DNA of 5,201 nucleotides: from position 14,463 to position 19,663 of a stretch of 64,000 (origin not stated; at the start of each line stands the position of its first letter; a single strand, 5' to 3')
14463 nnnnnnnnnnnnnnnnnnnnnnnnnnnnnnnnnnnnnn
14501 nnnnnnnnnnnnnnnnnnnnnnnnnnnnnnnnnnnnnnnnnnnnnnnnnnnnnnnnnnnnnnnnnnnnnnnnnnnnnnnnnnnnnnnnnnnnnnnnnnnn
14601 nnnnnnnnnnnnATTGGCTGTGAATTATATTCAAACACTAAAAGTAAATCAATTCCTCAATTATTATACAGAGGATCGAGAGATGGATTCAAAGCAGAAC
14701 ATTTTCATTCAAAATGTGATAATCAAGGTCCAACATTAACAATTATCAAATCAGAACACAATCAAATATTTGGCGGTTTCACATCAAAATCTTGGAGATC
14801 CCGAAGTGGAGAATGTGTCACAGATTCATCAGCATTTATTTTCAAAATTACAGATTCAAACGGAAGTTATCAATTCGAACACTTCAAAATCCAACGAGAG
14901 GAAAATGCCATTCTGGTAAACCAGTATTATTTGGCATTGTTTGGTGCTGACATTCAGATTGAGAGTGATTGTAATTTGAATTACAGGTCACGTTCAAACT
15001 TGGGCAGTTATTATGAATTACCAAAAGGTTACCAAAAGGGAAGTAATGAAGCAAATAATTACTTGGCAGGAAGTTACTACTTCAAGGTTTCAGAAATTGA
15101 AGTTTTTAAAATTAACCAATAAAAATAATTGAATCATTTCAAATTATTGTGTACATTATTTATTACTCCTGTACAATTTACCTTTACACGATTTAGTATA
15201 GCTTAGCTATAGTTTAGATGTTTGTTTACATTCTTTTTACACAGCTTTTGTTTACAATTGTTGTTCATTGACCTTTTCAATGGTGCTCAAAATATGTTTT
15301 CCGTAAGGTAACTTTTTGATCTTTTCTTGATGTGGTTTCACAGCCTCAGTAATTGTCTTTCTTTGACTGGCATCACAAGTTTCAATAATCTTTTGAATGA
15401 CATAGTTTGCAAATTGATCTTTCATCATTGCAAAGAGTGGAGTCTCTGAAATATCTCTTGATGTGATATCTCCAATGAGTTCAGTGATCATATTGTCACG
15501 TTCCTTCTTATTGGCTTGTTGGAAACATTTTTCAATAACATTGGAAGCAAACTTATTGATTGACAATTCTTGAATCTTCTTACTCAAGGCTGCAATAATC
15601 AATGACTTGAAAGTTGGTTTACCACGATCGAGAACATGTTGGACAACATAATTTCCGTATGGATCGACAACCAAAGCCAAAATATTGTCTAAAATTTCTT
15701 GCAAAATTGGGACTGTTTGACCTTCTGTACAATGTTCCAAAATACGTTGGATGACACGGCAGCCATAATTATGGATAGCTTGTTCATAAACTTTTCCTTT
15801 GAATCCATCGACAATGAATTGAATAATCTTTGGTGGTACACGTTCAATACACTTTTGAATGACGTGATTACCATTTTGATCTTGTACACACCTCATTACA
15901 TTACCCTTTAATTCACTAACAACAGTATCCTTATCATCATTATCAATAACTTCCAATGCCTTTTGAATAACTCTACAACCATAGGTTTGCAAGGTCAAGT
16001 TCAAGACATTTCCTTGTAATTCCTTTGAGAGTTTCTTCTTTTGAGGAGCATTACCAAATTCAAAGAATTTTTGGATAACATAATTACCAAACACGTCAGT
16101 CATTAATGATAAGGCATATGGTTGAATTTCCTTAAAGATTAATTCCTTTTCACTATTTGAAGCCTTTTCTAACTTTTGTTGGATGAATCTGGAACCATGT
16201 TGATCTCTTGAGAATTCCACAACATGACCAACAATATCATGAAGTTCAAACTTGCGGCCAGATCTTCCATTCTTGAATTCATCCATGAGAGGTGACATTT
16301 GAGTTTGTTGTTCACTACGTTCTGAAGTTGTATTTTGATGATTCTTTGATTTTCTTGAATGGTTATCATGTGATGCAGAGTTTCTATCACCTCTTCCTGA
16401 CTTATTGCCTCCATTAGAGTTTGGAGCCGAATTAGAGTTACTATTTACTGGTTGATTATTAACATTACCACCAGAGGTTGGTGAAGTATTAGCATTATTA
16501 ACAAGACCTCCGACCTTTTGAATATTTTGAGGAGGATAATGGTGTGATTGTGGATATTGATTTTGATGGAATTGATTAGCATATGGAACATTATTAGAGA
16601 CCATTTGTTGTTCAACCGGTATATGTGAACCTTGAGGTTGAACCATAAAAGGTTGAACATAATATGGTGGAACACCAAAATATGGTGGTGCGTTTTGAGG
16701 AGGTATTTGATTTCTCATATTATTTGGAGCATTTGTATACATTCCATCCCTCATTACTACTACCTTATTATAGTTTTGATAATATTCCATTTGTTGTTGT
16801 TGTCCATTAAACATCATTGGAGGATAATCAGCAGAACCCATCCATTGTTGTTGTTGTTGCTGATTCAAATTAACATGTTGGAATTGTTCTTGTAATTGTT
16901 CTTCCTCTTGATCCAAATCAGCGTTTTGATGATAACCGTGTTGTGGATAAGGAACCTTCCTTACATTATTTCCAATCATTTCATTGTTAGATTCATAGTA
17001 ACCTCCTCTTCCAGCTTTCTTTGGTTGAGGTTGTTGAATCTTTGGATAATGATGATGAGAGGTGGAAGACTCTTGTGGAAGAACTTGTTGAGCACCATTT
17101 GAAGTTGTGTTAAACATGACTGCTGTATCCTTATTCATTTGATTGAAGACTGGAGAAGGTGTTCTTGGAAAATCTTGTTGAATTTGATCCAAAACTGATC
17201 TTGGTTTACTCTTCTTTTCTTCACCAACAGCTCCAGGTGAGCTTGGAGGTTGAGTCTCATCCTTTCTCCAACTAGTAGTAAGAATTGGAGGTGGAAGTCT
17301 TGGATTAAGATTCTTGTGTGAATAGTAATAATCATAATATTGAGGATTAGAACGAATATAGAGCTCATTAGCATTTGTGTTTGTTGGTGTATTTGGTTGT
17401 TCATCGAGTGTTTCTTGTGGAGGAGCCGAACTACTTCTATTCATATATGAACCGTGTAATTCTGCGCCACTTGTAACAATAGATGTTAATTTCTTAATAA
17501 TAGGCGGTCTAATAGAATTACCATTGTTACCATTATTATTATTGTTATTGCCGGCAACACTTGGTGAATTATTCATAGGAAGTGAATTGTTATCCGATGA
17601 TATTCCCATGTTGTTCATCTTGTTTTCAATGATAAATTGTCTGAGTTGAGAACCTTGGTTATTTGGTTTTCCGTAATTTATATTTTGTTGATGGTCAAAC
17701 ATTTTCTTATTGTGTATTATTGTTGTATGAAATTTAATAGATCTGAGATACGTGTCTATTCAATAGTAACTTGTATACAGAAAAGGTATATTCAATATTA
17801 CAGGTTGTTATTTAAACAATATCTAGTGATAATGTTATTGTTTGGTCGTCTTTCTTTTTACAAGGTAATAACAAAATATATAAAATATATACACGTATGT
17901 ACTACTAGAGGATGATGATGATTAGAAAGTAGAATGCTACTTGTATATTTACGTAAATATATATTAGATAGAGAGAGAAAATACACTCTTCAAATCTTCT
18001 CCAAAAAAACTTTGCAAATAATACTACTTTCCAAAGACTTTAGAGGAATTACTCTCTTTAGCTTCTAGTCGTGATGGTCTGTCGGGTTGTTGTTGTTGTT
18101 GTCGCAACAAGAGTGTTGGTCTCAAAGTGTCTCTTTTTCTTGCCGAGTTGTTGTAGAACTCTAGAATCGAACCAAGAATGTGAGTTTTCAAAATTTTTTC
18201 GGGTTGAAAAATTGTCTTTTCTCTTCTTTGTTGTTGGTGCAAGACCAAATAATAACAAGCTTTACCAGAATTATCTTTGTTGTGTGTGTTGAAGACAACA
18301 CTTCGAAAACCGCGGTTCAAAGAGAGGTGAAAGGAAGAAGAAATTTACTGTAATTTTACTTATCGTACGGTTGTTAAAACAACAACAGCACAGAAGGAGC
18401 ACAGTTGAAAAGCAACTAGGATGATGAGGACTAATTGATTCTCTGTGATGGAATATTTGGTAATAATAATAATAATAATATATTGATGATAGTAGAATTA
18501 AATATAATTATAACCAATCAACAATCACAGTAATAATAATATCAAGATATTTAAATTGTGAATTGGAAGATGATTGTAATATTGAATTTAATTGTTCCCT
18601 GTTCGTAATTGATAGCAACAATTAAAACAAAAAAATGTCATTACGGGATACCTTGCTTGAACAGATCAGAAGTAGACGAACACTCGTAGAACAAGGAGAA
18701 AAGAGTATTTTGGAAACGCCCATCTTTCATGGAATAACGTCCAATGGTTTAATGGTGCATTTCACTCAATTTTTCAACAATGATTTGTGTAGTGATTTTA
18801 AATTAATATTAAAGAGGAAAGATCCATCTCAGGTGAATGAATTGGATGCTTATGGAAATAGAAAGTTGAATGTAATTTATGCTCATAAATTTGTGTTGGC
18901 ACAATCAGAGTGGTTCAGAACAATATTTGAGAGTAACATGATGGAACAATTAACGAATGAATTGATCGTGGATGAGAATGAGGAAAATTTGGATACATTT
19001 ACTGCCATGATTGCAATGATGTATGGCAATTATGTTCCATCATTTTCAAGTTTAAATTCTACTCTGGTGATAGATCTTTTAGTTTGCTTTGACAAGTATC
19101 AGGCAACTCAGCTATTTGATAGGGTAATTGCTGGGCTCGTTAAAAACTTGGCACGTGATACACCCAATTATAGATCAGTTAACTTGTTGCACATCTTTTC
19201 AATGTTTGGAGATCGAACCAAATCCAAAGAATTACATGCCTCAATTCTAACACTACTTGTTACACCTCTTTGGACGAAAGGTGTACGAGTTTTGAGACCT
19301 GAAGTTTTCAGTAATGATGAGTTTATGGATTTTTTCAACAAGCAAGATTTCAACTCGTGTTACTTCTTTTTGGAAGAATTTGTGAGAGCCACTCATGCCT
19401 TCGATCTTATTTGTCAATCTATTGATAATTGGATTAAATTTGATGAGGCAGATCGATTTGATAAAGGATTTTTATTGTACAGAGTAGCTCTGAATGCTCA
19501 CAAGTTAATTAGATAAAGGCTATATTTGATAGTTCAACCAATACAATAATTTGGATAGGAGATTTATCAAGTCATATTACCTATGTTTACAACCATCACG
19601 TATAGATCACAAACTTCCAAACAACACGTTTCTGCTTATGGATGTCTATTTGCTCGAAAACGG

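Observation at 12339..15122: RING/zf-TRAF + BTB(T1) + pentapeptide-repeat + TLDc protein: a KCTD9-like core with E3-ligase and TLDc additions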

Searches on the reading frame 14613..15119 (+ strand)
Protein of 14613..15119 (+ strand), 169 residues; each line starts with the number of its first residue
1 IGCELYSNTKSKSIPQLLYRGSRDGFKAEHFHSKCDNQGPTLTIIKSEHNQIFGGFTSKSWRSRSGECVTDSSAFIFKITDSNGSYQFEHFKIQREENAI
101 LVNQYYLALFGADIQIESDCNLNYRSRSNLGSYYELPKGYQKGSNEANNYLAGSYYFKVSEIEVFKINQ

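Call 22: search_solved_structures(query=A3, max_evalue=1, show_alignments=2)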
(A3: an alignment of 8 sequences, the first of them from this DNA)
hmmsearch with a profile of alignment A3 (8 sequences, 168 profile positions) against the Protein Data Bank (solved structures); distinct sequences matched with E-value up to 1: 14.
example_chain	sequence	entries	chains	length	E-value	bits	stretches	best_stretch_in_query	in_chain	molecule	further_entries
6r82_A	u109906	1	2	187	3e-07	33.6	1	14-84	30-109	GTPase-activating protein skywalker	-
7u8o_U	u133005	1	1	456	1.6e-06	31.2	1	16-87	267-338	TLDc protein mEAK-7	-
7unf_U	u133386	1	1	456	1.5e-05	28.1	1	16-87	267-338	KIAA1609 protein, isoform CRA_a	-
7une_U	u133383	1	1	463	1.6e-05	28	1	16-87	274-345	KIAA1609 protein, isoform CRA_a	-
4acj_A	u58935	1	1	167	2.6e-05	27.3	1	15-87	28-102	WU:FB25H12 PROTEIN,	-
7u4t_W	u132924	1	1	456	3e-05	27.1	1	16-87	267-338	MTOR-associated protein MEAK7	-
7obp_A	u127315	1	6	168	0.00013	25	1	17-90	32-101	NCOA7-AS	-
8ar6_A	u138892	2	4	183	0.00017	24.7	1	18-90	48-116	Nuclear receptor coactivator 7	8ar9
7uzg_T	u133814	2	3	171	0.00018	24.6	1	17-90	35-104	Nuclear receptor coactivator 7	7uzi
7uzj_T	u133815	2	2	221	0.00032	23.8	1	17-82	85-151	Nuclear receptor coactivator 7B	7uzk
1td9_A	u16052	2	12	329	0.13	15.3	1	16-49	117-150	Phosphate acetyltransferase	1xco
5xuw_A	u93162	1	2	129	0.51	13.4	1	45-95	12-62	Lysozyme C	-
7fde_P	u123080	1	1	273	0.86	12.6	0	41-81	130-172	Oxidation resistance protein 1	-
4e4r_A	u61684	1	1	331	0.88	12.6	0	16-48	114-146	Phosphate acetyltransferase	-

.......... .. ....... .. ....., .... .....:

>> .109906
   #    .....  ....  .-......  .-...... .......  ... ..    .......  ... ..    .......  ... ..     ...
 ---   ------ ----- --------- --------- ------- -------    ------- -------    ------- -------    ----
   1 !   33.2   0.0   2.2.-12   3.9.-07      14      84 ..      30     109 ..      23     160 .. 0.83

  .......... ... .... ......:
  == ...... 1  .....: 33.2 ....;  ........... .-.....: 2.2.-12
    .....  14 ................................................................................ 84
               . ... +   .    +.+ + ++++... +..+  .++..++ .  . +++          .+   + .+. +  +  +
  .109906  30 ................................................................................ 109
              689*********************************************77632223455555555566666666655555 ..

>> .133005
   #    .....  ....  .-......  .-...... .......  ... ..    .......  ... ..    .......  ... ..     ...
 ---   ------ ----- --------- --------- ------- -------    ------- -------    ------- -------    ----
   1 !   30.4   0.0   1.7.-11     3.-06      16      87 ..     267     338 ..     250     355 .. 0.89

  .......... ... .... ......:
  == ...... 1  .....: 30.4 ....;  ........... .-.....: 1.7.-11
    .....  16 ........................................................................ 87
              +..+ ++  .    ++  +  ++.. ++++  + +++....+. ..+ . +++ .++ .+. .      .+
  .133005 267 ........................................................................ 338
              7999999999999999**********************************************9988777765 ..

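Call 40: find_homologous_proteins(query=A3, max_evalue=0.00001)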
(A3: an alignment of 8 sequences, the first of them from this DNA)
Query A3 (8 sequences) (169 aa, profile of the alignment): 4889 proteins with E <= 0.00001 among 8000 candidates; the best 120 are listed.
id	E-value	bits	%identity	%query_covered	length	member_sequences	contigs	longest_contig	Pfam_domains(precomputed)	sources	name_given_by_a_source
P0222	1.1e-67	245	61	99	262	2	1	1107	PF07534.23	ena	-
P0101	1.1e-58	216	52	100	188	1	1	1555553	PF07534.23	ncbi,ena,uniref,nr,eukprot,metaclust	ncbi:predicted protein [Naegleria gruberi]|uniref:Predicted protein n=1 Tax=Naegleria gruberi TaxID=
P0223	5.6e-58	213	40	95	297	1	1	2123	PF07534.23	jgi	-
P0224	1.4e-56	209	40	97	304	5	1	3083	PF07534.23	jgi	jgi:hypothetical protein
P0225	2.9e-55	205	45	90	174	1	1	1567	PF07534.23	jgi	-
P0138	1.1e-53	199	51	98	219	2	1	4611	PF07534.23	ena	-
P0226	3.9e-49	185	46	90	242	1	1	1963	PF07534.23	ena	-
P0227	6.1e-49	184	49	90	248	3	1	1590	PF07534.23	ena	-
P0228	3.5e-48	182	46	90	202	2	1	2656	PF07534.23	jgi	jgi:hypothetical protein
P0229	4.5e-48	181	46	90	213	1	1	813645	PF07534.23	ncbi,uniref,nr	ncbi:hypothetical protein C9374_011433 [Naegleria lovaniensis]|uniref:TLDc domain-containing protein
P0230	8.5e-48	180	40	90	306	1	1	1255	PF07534.23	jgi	jgi:hypothetical protein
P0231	1.7e-47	179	47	90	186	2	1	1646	PF07534.23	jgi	jgi:hypothetical protein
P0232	2.1e-47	179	46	90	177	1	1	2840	PF07534.23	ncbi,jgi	jgi:hypothetical protein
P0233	3.2e-47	178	45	92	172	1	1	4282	PF07534.23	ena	-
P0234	3.5e-47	178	40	88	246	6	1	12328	PF07534.23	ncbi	-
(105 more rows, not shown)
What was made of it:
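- Closest known: TLDc proteins. Different: It belongs to a divergent, highly expanded subfamily mostly seen in protist and metagenome data (call 40).
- The TLDc domain belongs to a divergent, very large subfamily (4,889 hits, about 45% identical, mostly unannotated metagenome proteins; call 40). This TLDc subfamily is divergent, and V-ATPase binding is untested for it (call 40).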

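Call 62: search_solved_structures(query=window:14613-15119:+, max_evalue=1, show_alignments=5)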
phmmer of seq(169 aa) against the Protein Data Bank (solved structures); distinct sequences matched with E-value up to 1: 6.
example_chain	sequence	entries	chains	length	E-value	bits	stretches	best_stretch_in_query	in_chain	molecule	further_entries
6r82_A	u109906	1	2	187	0.0016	21.6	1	15-65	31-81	GTPase-activating protein skywalker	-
7u8o_U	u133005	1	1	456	0.011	18.9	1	21-86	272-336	TLDc protein mEAK-7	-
7une_U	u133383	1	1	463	0.018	18.2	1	18-87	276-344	KIAA1609 protein, isoform CRA_a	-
7unf_U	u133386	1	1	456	0.018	18.2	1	18-87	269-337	KIAA1609 protein, isoform CRA_a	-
7u4t_W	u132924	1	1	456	0.026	17.7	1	28-87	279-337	MTOR-associated protein MEAK7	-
4acj_A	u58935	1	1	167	0.44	13.6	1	18-79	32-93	WU:FB25H12 PROTEIN,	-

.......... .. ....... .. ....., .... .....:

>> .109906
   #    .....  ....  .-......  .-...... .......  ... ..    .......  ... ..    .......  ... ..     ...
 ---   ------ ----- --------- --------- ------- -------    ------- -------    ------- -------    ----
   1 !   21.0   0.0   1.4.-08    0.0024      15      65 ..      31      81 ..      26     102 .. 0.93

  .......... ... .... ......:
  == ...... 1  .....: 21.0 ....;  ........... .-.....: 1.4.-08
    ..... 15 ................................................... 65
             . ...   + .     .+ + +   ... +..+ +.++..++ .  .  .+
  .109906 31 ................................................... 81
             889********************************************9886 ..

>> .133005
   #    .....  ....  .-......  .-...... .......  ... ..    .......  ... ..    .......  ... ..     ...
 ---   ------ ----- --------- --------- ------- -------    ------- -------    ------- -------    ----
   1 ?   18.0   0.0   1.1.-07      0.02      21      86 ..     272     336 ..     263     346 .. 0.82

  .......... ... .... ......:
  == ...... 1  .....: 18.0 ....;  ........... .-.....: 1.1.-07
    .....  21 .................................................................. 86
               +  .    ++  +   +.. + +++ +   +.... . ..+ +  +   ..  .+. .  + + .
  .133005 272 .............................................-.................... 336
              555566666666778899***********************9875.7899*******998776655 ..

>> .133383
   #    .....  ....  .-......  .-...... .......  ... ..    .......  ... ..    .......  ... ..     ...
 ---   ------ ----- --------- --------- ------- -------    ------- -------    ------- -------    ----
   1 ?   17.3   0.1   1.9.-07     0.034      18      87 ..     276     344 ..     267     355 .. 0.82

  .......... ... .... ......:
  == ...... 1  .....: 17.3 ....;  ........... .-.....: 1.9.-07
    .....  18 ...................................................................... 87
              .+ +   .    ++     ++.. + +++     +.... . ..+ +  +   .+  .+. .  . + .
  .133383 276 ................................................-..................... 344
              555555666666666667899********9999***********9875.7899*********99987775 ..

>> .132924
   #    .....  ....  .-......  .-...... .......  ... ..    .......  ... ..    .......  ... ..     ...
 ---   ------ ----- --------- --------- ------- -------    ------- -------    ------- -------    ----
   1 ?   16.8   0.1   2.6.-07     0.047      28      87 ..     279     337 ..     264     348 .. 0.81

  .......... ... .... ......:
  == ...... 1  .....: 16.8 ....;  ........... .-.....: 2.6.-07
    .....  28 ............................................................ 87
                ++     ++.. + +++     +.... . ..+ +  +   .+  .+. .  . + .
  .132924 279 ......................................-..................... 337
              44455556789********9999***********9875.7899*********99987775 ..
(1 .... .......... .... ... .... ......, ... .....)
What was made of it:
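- Closest known: TLDc proteins. Same: The core motif around G783 and G812/G813 is conserved (calls 22, 62).
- Closest known: TLDc proteins. Different: The C-terminal half is not alignable by sequence to characterised TLDc domains (calls 22, 62).
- Only the N-terminal half of the TLDc domain aligns by sequence to characterised TLDc domains (calls 22, 62).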

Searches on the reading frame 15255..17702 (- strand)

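Call 30: search_protein_families(library=pfam, proteins=[window:15255-17702:-], max_evalue=0.01)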
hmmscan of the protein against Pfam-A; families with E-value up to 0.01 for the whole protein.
window:15255-17702:- (816 aa): 4 families
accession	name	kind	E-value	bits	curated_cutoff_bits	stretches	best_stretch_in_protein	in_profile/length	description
PF00806.25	PUF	-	2e-79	260.8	26.3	8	638-671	2-35/35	Pumilio-family RNA binding repeat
PF22493.2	PUF_NOP9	-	4.5e-21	75.8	27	2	596-678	235-318/514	NOP9-like PUF repeat domain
PF08144.17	CPL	-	0.00017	22.3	22.3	0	698-775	55-133/143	CPL (NUC119) domain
PF04286.17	DUF445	-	0.0033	17.8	33.8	0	601-795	71-270/368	Protein of unknown function (DUF445)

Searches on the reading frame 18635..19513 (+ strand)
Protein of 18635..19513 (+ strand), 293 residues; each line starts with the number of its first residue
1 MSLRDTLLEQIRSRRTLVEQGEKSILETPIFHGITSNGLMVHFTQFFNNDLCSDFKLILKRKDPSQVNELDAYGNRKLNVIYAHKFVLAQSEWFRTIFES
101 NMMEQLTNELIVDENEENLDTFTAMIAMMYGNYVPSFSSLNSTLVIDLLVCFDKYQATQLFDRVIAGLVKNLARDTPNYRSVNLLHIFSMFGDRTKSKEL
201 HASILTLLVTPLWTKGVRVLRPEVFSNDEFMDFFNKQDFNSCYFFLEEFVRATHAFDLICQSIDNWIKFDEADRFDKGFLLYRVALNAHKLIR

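Call 30: search_protein_families(library=pfam, proteins=[window:18635-19513:+], max_evalue=0.01)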
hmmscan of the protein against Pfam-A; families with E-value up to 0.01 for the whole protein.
window:18635-19513:+ (293 aa): 1 family
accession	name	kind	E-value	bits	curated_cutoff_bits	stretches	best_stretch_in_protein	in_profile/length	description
PF00651.37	BTB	-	1.7e-07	31.9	20.5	1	81-168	23-106/110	BTB/POZ domain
